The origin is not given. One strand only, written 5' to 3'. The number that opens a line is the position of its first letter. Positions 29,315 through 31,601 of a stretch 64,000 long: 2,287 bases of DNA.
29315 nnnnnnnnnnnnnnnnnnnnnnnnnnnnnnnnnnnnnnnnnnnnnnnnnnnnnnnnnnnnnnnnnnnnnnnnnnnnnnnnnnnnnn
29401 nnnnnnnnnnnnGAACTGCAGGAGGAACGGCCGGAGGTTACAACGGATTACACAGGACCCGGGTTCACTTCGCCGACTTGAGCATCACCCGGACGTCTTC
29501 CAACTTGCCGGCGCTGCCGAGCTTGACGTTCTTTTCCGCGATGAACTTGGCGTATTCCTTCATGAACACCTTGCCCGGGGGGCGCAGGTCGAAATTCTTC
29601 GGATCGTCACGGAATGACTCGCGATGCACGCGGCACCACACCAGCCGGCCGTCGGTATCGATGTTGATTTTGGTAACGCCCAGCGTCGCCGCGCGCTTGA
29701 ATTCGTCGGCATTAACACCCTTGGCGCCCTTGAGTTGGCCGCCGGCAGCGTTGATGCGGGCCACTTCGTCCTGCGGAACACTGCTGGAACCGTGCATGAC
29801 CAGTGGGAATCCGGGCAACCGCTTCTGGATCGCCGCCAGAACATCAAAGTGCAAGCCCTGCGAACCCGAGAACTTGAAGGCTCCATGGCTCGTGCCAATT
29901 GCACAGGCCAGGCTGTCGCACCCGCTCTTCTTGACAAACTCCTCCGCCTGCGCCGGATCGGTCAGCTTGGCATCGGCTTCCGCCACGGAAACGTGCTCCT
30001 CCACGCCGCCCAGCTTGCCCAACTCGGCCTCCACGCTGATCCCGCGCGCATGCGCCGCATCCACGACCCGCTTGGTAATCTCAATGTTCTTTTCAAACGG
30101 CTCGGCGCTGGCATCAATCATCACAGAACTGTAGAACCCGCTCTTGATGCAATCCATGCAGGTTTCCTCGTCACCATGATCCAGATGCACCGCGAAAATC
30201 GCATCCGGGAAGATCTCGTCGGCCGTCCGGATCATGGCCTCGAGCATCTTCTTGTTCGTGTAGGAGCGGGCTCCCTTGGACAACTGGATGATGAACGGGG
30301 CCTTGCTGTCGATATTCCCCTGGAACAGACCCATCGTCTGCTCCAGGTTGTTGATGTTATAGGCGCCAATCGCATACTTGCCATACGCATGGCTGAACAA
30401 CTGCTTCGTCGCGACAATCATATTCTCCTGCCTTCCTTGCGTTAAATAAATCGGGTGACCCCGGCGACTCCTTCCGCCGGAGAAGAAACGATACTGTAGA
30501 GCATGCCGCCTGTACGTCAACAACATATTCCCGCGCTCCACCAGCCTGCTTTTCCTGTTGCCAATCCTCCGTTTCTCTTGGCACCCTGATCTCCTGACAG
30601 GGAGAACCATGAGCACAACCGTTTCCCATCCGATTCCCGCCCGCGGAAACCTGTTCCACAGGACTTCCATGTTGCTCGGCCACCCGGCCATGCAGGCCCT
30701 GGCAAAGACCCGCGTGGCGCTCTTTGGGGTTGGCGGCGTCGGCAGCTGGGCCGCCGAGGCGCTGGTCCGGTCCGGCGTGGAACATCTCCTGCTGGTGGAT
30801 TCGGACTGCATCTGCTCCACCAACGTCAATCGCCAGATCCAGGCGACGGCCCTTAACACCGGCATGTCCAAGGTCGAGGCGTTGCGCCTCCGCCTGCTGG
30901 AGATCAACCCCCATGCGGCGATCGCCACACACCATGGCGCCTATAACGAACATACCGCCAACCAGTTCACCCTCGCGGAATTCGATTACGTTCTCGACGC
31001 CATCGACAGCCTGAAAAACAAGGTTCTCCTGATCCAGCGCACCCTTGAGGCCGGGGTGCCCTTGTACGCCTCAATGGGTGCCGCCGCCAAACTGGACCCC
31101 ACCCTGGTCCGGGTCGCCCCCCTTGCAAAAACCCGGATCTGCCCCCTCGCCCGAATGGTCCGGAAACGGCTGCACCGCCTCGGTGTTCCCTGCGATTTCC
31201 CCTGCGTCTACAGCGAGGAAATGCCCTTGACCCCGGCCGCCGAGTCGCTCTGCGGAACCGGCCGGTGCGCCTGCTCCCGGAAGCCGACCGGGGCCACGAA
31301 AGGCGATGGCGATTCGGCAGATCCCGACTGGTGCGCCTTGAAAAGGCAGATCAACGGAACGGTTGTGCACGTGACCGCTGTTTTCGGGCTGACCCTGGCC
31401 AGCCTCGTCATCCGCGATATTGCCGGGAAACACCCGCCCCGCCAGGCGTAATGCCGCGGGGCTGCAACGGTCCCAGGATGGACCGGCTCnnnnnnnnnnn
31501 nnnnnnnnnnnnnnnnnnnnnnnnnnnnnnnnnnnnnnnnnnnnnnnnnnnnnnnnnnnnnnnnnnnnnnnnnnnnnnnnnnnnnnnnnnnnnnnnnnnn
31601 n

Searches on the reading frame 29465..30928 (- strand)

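Call 27: search_protein_families(library=pfam, proteins=[window:29465-30928:-], max_evalue=0.001)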
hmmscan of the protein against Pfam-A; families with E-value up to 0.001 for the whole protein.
window:29465-30928:- (487 aa): 1 family
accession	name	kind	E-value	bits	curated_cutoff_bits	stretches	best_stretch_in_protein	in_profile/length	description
PF01116.26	F_bP_aldolase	-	9.1e-82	275.1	25.5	1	173-475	2-277/277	Fructose-bisphosphate aldolase class-II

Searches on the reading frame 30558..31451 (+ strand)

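Call 27: search_protein_families(library=pfam, proteins=[window:30558-31451:+], max_evalue=0.001)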
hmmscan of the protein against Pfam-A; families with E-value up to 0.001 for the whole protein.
window:30558-31451:+ (297 aa): 1 family
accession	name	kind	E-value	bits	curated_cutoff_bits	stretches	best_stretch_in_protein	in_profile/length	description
PF00899.27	ThiF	-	8.9e-33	113.8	28.1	1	38-291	6-205/238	ThiF family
